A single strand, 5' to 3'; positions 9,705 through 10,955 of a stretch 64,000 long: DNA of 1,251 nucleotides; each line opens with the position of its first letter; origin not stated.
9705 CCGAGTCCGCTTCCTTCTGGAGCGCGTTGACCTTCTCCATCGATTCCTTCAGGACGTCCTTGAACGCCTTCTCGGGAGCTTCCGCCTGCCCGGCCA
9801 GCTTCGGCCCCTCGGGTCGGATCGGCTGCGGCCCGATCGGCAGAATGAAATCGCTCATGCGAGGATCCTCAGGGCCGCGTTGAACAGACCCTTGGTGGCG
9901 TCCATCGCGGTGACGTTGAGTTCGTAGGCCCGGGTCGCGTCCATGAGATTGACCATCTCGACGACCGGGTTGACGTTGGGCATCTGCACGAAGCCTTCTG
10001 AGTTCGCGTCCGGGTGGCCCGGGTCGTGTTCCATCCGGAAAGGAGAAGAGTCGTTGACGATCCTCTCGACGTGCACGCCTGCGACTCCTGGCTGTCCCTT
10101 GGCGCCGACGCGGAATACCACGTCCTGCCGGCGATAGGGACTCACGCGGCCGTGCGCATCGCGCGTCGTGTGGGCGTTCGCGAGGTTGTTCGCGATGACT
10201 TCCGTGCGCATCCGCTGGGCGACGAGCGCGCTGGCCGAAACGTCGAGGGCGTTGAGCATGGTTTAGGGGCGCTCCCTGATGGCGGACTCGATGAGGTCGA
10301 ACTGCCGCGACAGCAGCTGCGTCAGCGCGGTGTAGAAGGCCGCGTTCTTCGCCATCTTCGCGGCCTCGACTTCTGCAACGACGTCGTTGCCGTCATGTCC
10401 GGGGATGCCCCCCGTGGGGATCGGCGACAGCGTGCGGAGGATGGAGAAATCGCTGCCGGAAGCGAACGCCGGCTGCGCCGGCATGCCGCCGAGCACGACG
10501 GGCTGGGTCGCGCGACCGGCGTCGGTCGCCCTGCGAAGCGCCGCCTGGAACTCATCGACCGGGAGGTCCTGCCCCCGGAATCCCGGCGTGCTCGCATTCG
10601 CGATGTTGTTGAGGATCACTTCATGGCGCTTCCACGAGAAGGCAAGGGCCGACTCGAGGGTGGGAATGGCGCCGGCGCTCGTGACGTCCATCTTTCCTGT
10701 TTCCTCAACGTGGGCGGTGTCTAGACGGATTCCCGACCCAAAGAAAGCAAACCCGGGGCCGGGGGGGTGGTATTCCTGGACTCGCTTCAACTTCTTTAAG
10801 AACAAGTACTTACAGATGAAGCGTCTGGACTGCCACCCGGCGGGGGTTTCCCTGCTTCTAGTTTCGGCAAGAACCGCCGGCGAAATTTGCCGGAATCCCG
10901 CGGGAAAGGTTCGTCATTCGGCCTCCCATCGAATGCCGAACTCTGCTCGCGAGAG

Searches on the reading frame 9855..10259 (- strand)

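Call 41: search_protein_families(library=pfam, proteins=[window:9855-10259:-], max_evalue=0.0001)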
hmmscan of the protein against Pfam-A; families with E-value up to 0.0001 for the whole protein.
window:9855-10259:- (134 aa): 2 families
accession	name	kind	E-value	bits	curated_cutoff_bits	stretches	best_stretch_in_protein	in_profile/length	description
PF06429.18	Flg_bbr_C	-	4.9e-14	52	23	1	88-131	2-45/46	Flagellar basal body rod FlgEFG protein C-terminal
PF00460.25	Flg_bb_rod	-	1.8e-07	31.4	20.7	1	5-32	1-28/31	Flagella basal body rod protein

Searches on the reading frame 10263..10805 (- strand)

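Call 41: search_protein_families(library=pfam, proteins=[window:10263-10805:-], max_evalue=0.0001)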
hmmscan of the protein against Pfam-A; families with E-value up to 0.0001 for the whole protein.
window:10263-10805:- (180 aa): 1 family
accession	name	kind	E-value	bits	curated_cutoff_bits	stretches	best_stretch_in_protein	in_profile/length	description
PF00460.25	Flg_bb_rod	-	2.8e-05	24.4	20.7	1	49-77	3-31/31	Flagella basal body rod protein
